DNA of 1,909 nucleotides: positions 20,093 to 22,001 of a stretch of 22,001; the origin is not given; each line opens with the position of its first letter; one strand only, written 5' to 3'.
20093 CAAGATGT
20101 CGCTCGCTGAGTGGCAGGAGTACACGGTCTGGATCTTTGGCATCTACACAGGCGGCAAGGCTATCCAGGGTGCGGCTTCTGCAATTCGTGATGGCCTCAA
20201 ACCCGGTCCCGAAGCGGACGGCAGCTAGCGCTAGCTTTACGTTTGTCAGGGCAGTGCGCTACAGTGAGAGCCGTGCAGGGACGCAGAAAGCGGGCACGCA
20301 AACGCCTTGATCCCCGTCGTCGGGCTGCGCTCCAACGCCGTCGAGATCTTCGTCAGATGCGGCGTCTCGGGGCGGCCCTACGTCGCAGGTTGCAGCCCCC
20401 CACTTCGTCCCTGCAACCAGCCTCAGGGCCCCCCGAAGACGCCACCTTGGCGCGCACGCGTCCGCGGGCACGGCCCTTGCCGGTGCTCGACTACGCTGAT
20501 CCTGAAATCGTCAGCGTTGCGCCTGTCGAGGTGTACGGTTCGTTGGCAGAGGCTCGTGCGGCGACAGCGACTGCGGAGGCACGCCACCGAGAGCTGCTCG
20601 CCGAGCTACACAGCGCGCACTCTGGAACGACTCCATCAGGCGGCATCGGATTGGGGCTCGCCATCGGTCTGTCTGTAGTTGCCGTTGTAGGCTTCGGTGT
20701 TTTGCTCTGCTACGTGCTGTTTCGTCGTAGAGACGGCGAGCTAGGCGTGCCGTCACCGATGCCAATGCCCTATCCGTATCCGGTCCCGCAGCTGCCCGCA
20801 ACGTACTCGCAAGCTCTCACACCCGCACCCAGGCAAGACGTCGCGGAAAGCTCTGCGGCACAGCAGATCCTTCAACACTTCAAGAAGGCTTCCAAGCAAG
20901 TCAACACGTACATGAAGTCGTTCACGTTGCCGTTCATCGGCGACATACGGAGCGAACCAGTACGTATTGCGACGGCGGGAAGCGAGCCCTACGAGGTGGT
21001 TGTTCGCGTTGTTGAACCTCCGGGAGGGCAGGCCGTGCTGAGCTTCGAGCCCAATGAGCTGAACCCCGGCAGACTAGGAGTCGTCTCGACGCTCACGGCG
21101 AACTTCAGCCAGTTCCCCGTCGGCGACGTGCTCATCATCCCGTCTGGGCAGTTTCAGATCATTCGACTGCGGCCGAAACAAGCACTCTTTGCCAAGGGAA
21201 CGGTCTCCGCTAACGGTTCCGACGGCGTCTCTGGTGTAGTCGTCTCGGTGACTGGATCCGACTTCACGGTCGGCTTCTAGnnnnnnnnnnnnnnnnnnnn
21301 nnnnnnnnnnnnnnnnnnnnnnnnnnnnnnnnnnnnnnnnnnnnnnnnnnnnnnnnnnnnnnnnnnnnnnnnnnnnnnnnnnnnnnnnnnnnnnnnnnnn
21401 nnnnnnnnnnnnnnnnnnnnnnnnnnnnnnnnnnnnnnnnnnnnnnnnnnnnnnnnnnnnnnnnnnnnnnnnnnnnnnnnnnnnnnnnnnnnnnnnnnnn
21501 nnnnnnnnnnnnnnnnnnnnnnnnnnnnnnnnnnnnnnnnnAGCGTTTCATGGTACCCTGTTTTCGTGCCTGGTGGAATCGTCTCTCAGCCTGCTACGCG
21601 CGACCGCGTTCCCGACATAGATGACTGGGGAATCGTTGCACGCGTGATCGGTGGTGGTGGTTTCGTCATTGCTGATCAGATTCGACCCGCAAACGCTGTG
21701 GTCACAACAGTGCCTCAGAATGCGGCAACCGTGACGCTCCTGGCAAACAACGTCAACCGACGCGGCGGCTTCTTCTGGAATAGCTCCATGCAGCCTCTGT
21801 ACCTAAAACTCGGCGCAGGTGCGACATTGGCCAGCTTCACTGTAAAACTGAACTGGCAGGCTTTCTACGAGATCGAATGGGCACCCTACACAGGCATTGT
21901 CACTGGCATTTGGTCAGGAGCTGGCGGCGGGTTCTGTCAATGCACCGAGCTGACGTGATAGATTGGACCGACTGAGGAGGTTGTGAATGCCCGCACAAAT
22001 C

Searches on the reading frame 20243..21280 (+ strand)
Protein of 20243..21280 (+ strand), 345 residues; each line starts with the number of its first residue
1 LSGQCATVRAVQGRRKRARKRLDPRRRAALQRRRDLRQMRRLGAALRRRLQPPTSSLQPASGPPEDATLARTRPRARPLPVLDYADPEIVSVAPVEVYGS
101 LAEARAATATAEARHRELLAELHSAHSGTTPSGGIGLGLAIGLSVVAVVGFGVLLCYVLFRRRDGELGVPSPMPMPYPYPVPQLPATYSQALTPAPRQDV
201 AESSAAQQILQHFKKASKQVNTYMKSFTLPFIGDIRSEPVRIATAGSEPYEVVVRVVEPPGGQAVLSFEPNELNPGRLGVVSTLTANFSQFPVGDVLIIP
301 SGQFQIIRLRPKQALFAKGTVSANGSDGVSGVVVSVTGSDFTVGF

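Call 5: search_protein_families(library=pfam, proteins=[window:20243-21280:+], max_evalue=1)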
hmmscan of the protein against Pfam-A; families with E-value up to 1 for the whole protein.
window:20243-21280:+ (345 aa): 1 family
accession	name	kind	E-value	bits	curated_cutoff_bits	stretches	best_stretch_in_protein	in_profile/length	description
PF24369.1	DUF7525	-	0.15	12.5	27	1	135-155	8-28/57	Family of unknown function (DUF7525)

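Call 6: search_protein_families(library=phrogs, proteins=[window:20243-21280:+], max_evalue=1)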
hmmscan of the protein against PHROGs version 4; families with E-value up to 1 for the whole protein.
window:20243-21280:+ (345 aa): 0 families

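Call 89: search_protein_families(library=ncbifam, proteins=[window:20243-21280:+], max_evalue=0.1)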
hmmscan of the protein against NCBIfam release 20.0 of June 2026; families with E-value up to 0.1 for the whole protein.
window:20243-21280:+ (345 aa): 1 family
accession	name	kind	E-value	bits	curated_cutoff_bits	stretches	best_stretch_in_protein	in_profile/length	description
NF033761.1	gliding_GltJ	equivalog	0.061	12.4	450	1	59-207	307-444/671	adventurous gliding motility protein GltJ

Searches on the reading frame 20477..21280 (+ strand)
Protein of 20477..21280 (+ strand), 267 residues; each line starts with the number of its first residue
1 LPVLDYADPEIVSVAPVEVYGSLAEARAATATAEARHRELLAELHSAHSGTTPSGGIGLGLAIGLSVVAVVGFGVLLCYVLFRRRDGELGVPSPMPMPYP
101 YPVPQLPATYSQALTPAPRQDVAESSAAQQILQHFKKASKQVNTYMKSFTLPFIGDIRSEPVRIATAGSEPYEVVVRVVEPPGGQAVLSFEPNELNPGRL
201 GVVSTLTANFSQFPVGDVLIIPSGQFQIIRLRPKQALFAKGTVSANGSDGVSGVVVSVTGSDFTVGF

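Call 95: search_solved_structures(query=window:20477-21280:+, max_evalue=1)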
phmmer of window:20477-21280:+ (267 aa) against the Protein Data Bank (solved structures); distinct sequences matched with E-value up to 1: 1.
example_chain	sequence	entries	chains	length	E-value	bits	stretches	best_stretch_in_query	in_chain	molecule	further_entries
2r1i_A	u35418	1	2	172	0.063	15.9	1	173-206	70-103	GCN5-related N-acetyltransferase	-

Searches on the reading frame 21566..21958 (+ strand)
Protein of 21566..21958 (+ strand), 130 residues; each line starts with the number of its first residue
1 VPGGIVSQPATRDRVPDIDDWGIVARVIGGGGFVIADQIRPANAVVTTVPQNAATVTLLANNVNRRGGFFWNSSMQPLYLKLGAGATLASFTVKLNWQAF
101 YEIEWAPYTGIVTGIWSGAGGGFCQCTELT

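Call 5: search_protein_families(library=pfam, proteins=[window:21566-21958:+], max_evalue=1)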
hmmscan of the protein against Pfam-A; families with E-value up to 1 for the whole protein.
window:21566-21958:+ (130 aa): 0 families

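Call 6: search_protein_families(library=phrogs, proteins=[window:21566-21958:+], max_evalue=1)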
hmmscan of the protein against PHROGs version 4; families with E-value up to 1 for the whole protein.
window:21566-21958:+ (130 aa): 1 family
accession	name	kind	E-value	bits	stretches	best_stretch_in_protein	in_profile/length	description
phrog_36123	-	unknown function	0.29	12.1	1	31-48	12-29/50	-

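Call 89: search_protein_families(library=ncbifam, proteins=[window:21566-21958:+], max_evalue=0.1)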
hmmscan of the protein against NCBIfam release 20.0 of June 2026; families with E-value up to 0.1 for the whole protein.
window:21566-21958:+ (130 aa): 0 families

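Call 94: search_solved_structures(query=window:21566-21958:+, max_evalue=1)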
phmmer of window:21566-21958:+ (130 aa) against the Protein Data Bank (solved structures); distinct sequences matched with E-value up to 1: 0.
